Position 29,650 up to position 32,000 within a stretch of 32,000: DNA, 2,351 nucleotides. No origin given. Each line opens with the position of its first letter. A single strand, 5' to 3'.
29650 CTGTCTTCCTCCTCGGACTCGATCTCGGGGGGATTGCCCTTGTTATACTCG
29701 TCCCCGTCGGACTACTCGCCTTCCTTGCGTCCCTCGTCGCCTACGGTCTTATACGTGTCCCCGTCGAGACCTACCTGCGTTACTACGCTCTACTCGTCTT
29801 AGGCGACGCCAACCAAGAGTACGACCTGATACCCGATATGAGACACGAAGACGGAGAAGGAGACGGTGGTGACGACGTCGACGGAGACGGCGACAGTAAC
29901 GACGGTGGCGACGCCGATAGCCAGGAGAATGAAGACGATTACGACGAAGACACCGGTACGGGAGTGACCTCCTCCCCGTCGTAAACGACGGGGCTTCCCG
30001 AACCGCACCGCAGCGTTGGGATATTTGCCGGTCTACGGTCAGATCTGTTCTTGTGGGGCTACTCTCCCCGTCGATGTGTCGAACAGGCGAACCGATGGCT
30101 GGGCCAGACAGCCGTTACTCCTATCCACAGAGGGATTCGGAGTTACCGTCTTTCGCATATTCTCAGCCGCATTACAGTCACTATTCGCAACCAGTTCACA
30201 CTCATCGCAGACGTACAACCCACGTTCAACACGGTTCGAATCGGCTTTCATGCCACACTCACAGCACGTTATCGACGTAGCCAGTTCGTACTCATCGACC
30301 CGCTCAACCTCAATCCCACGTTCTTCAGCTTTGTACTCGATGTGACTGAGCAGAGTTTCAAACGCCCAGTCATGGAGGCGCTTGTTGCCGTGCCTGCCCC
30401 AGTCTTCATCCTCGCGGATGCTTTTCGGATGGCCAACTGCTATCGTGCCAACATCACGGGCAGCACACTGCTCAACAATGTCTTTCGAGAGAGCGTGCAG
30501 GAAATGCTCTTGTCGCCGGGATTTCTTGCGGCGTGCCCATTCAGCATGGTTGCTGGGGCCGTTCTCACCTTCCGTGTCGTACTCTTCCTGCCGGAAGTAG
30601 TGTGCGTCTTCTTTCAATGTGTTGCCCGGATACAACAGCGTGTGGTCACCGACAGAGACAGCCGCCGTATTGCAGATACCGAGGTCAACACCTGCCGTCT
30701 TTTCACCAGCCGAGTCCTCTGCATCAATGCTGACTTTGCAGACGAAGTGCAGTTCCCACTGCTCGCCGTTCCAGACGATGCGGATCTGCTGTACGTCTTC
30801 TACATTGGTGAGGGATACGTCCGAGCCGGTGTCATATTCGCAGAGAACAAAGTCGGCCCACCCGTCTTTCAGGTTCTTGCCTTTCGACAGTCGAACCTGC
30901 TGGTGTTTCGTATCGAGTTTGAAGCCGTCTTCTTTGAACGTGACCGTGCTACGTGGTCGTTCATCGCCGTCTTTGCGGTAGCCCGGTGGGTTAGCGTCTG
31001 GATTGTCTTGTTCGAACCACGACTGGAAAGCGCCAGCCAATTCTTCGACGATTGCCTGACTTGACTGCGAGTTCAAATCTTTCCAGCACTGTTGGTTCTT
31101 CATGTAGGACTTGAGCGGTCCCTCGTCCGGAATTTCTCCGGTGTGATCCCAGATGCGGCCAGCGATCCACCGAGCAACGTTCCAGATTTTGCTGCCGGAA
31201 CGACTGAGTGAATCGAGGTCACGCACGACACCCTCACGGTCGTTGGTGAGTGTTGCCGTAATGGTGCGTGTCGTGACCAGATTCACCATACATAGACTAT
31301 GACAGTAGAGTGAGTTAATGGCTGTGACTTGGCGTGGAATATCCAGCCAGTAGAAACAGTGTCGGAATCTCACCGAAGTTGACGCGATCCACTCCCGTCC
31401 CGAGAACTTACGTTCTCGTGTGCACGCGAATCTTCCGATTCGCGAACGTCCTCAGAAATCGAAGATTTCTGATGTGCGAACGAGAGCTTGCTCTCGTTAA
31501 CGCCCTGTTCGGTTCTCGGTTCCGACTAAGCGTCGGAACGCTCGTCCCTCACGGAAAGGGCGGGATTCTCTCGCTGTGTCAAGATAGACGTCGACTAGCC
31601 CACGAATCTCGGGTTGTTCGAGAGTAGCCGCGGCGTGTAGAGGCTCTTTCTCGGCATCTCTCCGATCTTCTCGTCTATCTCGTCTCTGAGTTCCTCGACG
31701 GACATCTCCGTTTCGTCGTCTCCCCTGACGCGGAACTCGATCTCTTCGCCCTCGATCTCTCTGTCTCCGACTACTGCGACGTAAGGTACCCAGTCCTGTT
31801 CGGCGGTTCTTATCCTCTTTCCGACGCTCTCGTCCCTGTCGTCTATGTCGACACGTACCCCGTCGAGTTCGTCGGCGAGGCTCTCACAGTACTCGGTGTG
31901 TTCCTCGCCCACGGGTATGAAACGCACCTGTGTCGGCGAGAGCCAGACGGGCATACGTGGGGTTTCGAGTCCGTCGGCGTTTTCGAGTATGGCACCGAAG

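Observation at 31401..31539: Five different perfect hairpins in a regularly spaced array between thrS and tnpB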

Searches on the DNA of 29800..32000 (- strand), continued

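Call 32: search_with_rna_model(model_id=R1, sources=[L034, L035, L036, L037, L038, L039, L040, L041, L042, L043, L044, L045, L046, L047, L048, L049, L050, L051, L052, L053, L054, L055, L056, L057, L058, L059, L060, L061, L062, L063, L064, L065, L066, L067, L068, L069, L070, L071, L072, L073, L074, L075, L076, L077, L078, L079, L080, L081, L082, L083, L084, L085, L086, L087, L088, L089, L090, L091, L092, L093, L094, L095, L096, L097, L098, L099, L100, L101, L102, L103, L104, L105, L106, L107, L108, L109, L110, L111, L112, L113, L114, L115, L116, L117, L118, L119, L120, L121, L122, L123, L124, L125, L126, L127, L128, L129, L130, L131, L132, L133], max_evalue=0.05)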
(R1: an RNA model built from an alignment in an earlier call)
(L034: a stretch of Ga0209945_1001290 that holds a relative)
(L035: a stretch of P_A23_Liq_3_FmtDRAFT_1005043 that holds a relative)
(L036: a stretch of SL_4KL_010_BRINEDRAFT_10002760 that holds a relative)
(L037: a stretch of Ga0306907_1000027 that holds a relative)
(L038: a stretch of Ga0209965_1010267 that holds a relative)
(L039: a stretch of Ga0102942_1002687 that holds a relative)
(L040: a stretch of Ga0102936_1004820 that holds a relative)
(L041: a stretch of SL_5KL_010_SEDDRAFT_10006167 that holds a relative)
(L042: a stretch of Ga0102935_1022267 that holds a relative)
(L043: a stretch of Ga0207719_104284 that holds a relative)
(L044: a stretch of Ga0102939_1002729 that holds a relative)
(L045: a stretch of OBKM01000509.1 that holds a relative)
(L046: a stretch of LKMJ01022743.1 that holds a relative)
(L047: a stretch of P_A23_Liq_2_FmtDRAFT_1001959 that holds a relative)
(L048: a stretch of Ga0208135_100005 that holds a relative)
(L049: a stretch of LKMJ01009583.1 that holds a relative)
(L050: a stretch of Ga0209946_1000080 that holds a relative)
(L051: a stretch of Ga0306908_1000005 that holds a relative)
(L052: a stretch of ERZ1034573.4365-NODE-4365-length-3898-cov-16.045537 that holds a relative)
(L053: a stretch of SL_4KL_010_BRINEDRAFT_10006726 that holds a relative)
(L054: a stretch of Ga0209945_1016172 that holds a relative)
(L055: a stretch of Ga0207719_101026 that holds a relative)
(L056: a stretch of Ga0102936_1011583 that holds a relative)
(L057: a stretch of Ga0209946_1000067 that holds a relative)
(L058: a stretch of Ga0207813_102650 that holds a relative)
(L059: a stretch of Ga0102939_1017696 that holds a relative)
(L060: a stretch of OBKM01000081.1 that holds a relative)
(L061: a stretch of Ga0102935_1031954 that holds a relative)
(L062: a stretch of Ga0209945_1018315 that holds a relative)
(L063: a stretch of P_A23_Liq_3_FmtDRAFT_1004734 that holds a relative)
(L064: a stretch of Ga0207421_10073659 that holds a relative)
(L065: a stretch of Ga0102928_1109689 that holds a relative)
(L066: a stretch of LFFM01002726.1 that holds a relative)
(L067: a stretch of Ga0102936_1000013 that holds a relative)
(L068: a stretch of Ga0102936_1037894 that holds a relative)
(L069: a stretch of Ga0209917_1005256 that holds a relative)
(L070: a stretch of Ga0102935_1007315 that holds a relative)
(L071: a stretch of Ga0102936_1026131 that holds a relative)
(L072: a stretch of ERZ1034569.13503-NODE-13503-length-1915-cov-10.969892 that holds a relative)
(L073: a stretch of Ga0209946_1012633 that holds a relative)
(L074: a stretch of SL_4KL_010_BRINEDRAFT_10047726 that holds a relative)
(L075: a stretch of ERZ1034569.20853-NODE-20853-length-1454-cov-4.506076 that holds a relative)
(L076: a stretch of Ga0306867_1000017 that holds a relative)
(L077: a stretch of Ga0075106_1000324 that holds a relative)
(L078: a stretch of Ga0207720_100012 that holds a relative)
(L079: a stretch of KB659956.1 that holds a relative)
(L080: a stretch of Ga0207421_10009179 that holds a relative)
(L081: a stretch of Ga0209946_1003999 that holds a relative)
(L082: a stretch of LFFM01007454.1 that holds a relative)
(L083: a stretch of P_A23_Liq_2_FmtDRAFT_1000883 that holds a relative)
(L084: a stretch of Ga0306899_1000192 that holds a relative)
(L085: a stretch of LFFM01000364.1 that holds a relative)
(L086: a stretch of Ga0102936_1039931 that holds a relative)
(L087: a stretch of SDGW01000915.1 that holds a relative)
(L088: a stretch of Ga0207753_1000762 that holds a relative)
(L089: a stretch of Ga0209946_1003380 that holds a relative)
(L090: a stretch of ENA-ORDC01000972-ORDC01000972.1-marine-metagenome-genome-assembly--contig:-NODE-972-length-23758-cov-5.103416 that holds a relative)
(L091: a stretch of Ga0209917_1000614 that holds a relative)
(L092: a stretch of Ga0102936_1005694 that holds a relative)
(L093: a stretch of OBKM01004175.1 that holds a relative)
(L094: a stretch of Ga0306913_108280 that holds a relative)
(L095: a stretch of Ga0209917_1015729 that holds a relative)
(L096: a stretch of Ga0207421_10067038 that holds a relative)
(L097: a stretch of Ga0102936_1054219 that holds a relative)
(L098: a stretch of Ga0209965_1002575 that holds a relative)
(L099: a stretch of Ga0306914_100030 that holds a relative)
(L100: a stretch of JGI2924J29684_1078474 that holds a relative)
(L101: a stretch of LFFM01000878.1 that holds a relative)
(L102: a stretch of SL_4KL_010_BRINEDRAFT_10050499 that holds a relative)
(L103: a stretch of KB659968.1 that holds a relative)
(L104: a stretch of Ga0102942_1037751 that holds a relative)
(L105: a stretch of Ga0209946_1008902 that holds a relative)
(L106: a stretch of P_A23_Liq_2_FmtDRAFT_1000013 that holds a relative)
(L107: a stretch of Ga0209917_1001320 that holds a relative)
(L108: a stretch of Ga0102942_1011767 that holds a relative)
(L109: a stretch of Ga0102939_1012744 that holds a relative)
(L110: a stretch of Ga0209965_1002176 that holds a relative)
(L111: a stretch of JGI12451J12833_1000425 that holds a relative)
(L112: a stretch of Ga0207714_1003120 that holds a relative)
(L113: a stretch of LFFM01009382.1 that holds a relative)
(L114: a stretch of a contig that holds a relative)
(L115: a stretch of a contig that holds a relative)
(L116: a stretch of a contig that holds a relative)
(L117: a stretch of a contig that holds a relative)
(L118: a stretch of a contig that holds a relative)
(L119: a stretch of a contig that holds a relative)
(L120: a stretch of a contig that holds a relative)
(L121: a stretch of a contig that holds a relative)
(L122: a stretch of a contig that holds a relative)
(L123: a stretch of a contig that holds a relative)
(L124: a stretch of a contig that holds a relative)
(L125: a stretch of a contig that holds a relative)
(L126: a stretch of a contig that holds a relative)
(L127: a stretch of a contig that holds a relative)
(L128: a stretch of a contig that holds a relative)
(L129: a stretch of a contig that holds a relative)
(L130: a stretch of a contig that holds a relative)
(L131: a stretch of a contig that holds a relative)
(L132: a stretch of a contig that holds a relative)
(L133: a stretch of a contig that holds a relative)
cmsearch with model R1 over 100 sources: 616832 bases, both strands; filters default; matches with E-value up to 0.05: 252.
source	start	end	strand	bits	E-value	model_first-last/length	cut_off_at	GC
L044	5014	5084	+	88.1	4.3e-20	1-71/71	no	0.51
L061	1574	1644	-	88.1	4.3e-20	1-71/71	no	0.51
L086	1411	1481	-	88.1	4.3e-20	1-71/71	no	0.51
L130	335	405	+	87.9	4.7e-20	1-71/71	no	0.54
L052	1631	1701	+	87.6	5.7e-20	1-71/71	no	0.52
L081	244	314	+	87.2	7.1e-20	1-71/71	no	0.54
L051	7463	7533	-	87.2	7.4e-20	1-71/71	no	0.51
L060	982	1052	+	87.1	7.8e-20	1-71/71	no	0.54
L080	7617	7687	+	86.9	8.5e-20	1-71/71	no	0.54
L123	1098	1168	-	85.9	1.6e-19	1-71/71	no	0.51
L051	6078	6148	-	85.7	1.8e-19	1-71/71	no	0.58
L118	14589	14659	+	85.5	2e-19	1-71/71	no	0.56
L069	215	285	+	85.3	2.3e-19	1-71/71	no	0.56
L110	2460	2530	+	85.2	2.5e-19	1-71/71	no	0.54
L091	1611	1681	-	85.1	2.5e-19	1-71/71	no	0.52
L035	394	464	-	84.9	2.9e-19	1-71/71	no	0.54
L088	3741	3811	+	84.9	3e-19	1-71/71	no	0.56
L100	3150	3220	+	84.7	3.2e-19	1-71/71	no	0.56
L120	8918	8988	-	84.6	3.4e-19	1-71/71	no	0.56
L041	722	792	+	84.4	3.9e-19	1-71/71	no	0.58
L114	574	644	+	84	5e-19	1-71/71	no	0.58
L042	1885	1953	-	83.6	6.2e-19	1-71/71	no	0.59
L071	1576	1644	+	83.6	6.2e-19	1-71/71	no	0.59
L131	5964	6034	+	83.5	6.7e-19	1-71/71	no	0.54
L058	2591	2661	+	83.4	7e-19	1-71/71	no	0.52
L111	2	72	+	83.4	7e-19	1-71/71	no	0.52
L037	8231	8301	+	83.4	7.2e-19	1-71/71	no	0.55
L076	5790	5860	-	83.4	7.2e-19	1-71/71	no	0.55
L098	4569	4639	+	82.6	1.2e-18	1-71/71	no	0.58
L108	452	522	+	82.5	1.2e-18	1-71/71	no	0.54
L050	4102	4172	+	82.1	1.5e-18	1-71/71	no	0.55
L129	134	204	+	81.8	1.8e-18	1-71/71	no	0.56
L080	9002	9072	+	81.8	1.9e-18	1-71/71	no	0.62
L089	3588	3656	+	81.8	1.9e-18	1-71/71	no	0.59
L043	142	212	+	81.6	2.1e-18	1-71/71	no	0.52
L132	1374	1442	+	81.2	2.7e-18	1-71/71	no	0.61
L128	951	1021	-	81.1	2.9e-18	1-71/71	no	0.56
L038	2633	2700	-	80.9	3.2e-18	1-71/71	no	0.6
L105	1095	1165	+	80.4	4.3e-18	1-71/71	no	0.54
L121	2449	2519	-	80.2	4.8e-18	1-71/71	no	0.52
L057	2626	2696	-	80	5.5e-18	1-71/71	no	0.54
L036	7228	7298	+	79.9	5.9e-18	1-71/71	no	0.58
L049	8233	8303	-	79.9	5.9e-18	1-71/71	no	0.55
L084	6502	6572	-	79.8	6.1e-18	1-71/71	no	0.56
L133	6351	6421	-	79.8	6.3e-18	1-71/71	no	0.58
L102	27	97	-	79.4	8e-18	1-71/71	no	0.61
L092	4101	4171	-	79.4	8.2e-18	1-71/71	no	0.51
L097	77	145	+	79.2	9.1e-18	1-71/71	no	0.58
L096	252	322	-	79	1e-17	1-71/71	no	0.55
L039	2324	2394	+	79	1e-17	1-71/71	no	0.48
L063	1543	1613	+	78.9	1.1e-17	1-71/71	no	0.54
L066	73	141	-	78.6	1.3e-17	1-71/71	no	0.54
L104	857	927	-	78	1.8e-17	1-71/71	no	0.52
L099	9762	9832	-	78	1.9e-17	1-71/71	no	0.59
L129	1583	1653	-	77.6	2.3e-17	1-71/71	no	0.51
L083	5712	5780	-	77.4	2.7e-17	1-71/71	no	0.59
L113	4499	4567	-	77.1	3.2e-17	1-71/71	no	0.52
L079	6996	7064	+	76.9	3.5e-17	1-71/71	no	0.57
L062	1579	1649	+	76.7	4e-17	1-71/71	no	0.55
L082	5436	5504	-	76.7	4.2e-17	1-71/71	no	0.58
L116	6105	6173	+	76.2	5.6e-17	1-71/71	no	0.58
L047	3671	3738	-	76.1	5.8e-17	1-71/71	no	0.57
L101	105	172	-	75.9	6.4e-17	1-71/71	no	0.49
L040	254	322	+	75.5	8.4e-17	1-71/71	no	0.59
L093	2402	2470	-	75.4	8.7e-17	1-71/71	no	0.58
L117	4749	4817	+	75.4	8.8e-17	1-71/71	no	0.49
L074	1861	1929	-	75.3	9.4e-17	1-71/71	no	0.49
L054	1660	1730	-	75.2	1e-16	1-71/71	no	0.52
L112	2652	2721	+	74.8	1.2e-16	1-71/71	no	0.53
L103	1111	1181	-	74.6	1.4e-16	1-71/71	no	0.55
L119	7067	7134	-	74.4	1.6e-16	1-71/71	no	0.51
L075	158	226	-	74.4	1.6e-16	1-71/71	no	0.55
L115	312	382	-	74.2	1.8e-16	1-71/71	no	0.54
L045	3442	3509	+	74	2.1e-16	1-71/71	no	0.49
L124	1514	1583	+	74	2.1e-16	1-71/71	no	0.6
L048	7771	7839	-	73.9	2.3e-16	1-71/71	no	0.54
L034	1600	1670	-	73.5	2.8e-16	1-71/71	no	0.56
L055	4805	4874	+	73.4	2.9e-16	1-71/71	no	0.53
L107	1517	1585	-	73.3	3.1e-16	1-71/71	no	0.58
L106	4574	4644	+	73.2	3.5e-16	1-71/71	no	0.56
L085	2928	2996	+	73.1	3.5e-16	1-71/71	no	0.61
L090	3906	3975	+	72.9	3.9e-16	1-71/71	no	0.6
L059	1378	1447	-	71.6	9e-16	1-71/71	no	0.56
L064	829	898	-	71.5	9.3e-16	1-71/71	no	0.47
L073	166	235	-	71.5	9.4e-16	1-71/71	no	0.54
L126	8080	8149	-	71.5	9.6e-16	1-71/71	no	0.57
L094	739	807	+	70.9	1.3e-15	1-71/71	no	0.58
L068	33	101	-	70.1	2.1e-15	1-71/71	no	0.58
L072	1391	1460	+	69.5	3.1e-15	1-71/71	no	0.51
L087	3977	4046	+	69.5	3.2e-15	1-71/71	no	0.6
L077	4432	4500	+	67.6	1e-14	1-71/71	no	0.52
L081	991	1061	-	67.4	1.1e-14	1-71/71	no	0.56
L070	3569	3638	+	65.7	3e-14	1-71/71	no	0.5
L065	406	475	-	64.7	5.8e-14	1-71/71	no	0.51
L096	172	240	+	64.3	7.3e-14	1-71/71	no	0.55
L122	215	284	+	64.1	8.4e-14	1-71/71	no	0.54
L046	3519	3586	+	64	8.6e-14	1-71/71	no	0.49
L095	1046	1114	+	63.7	1.1e-13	1-71/71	no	0.57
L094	841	911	-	63.3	1.3e-13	1-71/71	no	0.61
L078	351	433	-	62.5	2.2e-13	1-71/71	no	0.51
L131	7461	7531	-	61.4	4.1e-13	1-71/71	no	0.54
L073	903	972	+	58.8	2e-12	1-71/71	no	0.6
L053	6760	6803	-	55.5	1.4e-11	28-71/71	5'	0.52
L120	10322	10392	-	53.6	4.6e-11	1-71/71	no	0.54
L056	2993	3063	-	53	6.6e-11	1-71/71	no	0.45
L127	1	46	+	52.9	7e-11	26-71/71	5'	0.57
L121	766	836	+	52.4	9.4e-11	1-71/71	no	0.59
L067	1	51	+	50.5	2.9e-10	19-71/71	5'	0.57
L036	7289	7358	-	49.8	4.6e-10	1-71/71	no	0.56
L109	2621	2688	-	45.6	5.9e-09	1-71/71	no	0.47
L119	6988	7055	+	42.4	3.9e-08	1-71/71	no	0.65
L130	205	275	+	42.1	4.8e-08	1-71/71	no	0.51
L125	1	31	+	41.7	6.2e-08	41-71/71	5'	0.48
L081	1993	2060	+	40.6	1.2e-07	1-71/71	no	0.65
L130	1807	1874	+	39.6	2.1e-07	1-71/71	no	0.57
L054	982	1047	-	39.2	2.8e-07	1-71/71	no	0.62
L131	6005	6055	-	34.6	4.4e-06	13-62/71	no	0.51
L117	4670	4735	+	33.1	1.1e-05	1-71/71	no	0.5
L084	7994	8064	-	32.9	1.2e-05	1-71/71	no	0.54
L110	3910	3975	-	32.7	1.4e-05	1-71/71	no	0.5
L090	3943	4006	-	32.7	1.4e-05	1-71/71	no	0.53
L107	636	700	+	31.7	2.5e-05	1-71/71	no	0.57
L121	196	260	-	30.5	5.2e-05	1-71/71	no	0.58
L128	844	907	+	30.4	5.4e-05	1-71/71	no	0.48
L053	6653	6716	+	30.3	6e-05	1-71/71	no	0.5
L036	7398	7461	-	30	7.1e-05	1-71/71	no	0.48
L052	1751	1815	+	29.7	8.6e-05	1-71/71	no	0.62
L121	192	256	+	29.4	0.0001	1-71/71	no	0.62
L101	190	253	-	29.3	0.00011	1-71/71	no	0.45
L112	3372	3438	-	28.1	0.00022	1-71/71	no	0.57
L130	373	436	-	28.1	0.00023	1-71/71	no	0.48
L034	797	860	-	27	0.00043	1-71/71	no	0.52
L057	3946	4018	+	26.9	0.00047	1-71/71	no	0.55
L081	2020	2064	-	26.1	0.00075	1-71/71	no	0.6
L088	3618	3684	+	25.9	0.00083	1-71/71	no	0.58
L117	1315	1378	+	25.9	0.00083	1-71/71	no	0.56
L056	2756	2817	-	25.8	0.00091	1-71/71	no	0.65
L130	1822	1878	-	25.3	0.0012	1-71/71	no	0.56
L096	261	281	+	25.2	0.0013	42-62/71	no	0.43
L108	493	513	-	25.2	0.0013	42-62/71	no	0.43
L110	2501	2521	-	25.2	0.0013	42-62/71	no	0.43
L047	3680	3700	+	25.2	0.0013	42-62/71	no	0.43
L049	8242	8262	+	25.2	0.0013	42-62/71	no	0.43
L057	2635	2655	+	25.2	0.0013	42-62/71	no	0.43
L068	42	62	+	25.2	0.0013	42-62/71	no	0.43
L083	5721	5741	+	25.2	0.0013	42-62/71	no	0.43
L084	6511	6531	+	25.2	0.0013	42-62/71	no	0.43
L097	116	136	-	25.2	0.0013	42-62/71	no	0.43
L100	3191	3211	-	25.2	0.0013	42-62/71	no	0.43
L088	3782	3802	-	24.7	0.0018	42-62/71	no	0.48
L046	3557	3577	-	24.7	0.0018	42-62/71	no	0.48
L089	3627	3647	-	24.7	0.0018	42-62/71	no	0.48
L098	4610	4630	-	24.7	0.0018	42-62/71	no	0.48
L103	1120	1140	+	24.7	0.0018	42-62/71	no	0.48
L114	615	635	-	24.7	0.0018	42-62/71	no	0.48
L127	17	37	-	24.7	0.0018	42-62/71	no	0.48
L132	1413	1433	-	24.7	0.0018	42-62/71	no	0.48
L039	2365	2385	-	24.5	0.0019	42-62/71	no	0.38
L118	14630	14650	-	24.5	0.0019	42-62/71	no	0.38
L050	4143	4163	-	24.5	0.0019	42-62/71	no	0.38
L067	22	42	-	24.5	0.0019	42-62/71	no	0.38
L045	3480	3500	-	24.3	0.0022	42-62/71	no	0.33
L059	1387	1407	+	24.3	0.0022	42-62/71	no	0.33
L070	3609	3629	-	24.3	0.0022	42-62/71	no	0.33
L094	778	798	-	24.3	0.0022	42-62/71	no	0.33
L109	2630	2650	+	24.3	0.0022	42-62/71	no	0.33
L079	6063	6131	-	24.2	0.0023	1-71/71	no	0.55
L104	866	886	+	24.1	0.0025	42-62/71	no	0.43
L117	4788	4808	-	24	0.0026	42-62/71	no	0.33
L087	4017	4037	-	23.8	0.003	42-62/71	no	0.38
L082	5445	5465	+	23.7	0.0032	42-62/71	no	0.43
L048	7780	7800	+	23.6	0.0033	42-62/71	no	0.43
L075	167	187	+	23.6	0.0033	42-62/71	no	0.43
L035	403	423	+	23.4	0.0038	42-62/71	no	0.43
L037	8272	8292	-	23.4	0.0038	42-62/71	no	0.43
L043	183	203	-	23.4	0.0038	42-62/71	no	0.43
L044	5055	5075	-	23.4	0.0038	42-62/71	no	0.43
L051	7472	7492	+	23.4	0.0038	42-62/71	no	0.43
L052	1672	1692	-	23.4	0.0038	42-62/71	no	0.43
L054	991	1011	+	23.4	0.0038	42-62/71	no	0.43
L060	1023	1043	-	23.4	0.0038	42-62/71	no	0.43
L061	1583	1603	+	23.4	0.0038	42-62/71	no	0.43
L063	1584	1604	-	23.4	0.0038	42-62/71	no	0.43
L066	82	102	+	23.4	0.0038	42-62/71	no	0.43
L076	5799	5819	+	23.4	0.0038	42-62/71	no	0.43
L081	285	305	-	23.4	0.0038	42-62/71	no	0.43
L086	1420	1440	+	23.4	0.0038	42-62/71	no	0.43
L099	9771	9791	+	23.4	0.0038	42-62/71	no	0.43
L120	8927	8947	+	23.4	0.0038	42-62/71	no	0.43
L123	1107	1127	+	23.4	0.0038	42-62/71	no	0.43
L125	2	22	-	23.4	0.0038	42-62/71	no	0.43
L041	763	783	-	23.4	0.0038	42-62/71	no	0.43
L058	2632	2652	-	23.4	0.0038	42-62/71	no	0.43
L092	4110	4130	+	23.4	0.0038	42-62/71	no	0.43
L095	1085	1105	-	23.4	0.0038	42-62/71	no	0.43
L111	43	63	-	23.4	0.0038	42-62/71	no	0.43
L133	6360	6380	+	23.4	0.0038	42-62/71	no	0.43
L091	1620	1640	+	23.2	0.0044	42-62/71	no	0.38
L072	1431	1451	-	23.1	0.0045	42-62/71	no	0.38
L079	7035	7055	-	23.1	0.0046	42-62/71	no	0.52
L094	848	870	+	23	0.0047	40-62/71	no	0.61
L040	293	313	-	23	0.0049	42-62/71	no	0.43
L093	2411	2431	+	23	0.0049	42-62/71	no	0.43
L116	6144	6164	-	23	0.0049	42-62/71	no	0.43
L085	2967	2987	-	23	0.0049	42-62/71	no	0.43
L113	4508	4528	+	23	0.0049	42-62/71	no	0.43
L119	7015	7059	-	22.9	0.0052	1-71/71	no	0.58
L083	5615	5679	+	22.8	0.0053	1-71/71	no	0.49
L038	2642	2662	+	22.7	0.0056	42-62/71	no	0.48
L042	1894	1914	+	22.7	0.0056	42-62/71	no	0.48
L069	256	276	-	22.7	0.0056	42-62/71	no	0.48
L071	1615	1635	-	22.7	0.0056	42-62/71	no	0.48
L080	7658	7678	-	22.7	0.0056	42-62/71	no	0.48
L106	4615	4635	-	22.7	0.0056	42-62/71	no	0.48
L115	321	341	+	22.7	0.0056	42-62/71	no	0.48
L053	6769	6789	+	22.7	0.0056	42-62/71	no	0.48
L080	9043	9063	-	22.7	0.0056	42-62/71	no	0.48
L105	1136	1156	-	22.7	0.0056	42-62/71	no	0.48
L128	960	980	+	22.7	0.0056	42-62/71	no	0.48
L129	175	195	-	22.7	0.0056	42-62/71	no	0.48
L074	1870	1890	+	22.6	0.0062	42-62/71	no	0.29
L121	2458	2478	+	22.5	0.0064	42-62/71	no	0.43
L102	36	56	+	22.5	0.0064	42-62/71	no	0.43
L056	3002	3022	+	22.5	0.0065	42-62/71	no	0.33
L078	360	380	+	22.5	0.0065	42-62/71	no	0.33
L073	175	195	+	22.5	0.0065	42-62/71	no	0.33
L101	114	134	+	22.5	0.0065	42-62/71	no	0.33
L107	1526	1546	+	22.5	0.0067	42-62/71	no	0.48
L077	4471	4491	-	22.3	0.0072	42-62/71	no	0.38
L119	7076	7096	+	22.3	0.0073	42-62/71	no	0.38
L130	246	268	-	22.3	0.0074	40-62/71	no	0.48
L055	4845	4865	-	22.3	0.0074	42-62/71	no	0.29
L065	415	435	+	22.3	0.0074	42-62/71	no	0.29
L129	1592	1612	+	22.3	0.0074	42-62/71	no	0.29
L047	3574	3638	+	22.2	0.0077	1-71/71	no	0.48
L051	6087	6107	+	21.9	0.0094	42-62/71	no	0.38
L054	1669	1689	+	21.9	0.0094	42-62/71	no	0.38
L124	1554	1574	-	21.9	0.0094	42-62/71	no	0.38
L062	1621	1639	-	21.7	0.011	43-61/71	no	0.42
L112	2692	2712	-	21.7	0.011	42-62/71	no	0.33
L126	8089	8109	+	21.7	0.011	42-62/71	no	0.33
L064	838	858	+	21.7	0.011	42-62/71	no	0.33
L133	6545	6609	-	21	0.016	1-71/71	no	0.52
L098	4474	4533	+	20.6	0.021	1-71/71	no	0.57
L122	256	274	-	20.2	0.026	43-61/71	no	0.32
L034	1609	1629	+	20.1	0.027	42-62/71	no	0.43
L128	848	911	-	19.7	0.035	1-71/71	no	0.5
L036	7394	7457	+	19.7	0.035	1-71/71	no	0.5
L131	7468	7490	+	19.7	0.036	40-62/71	no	0.48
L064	585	648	+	19.6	0.038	1-71/71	no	0.66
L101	186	249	+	19.6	0.038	1-71/71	no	0.47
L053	6657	6720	-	19.5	0.04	1-71/71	no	0.52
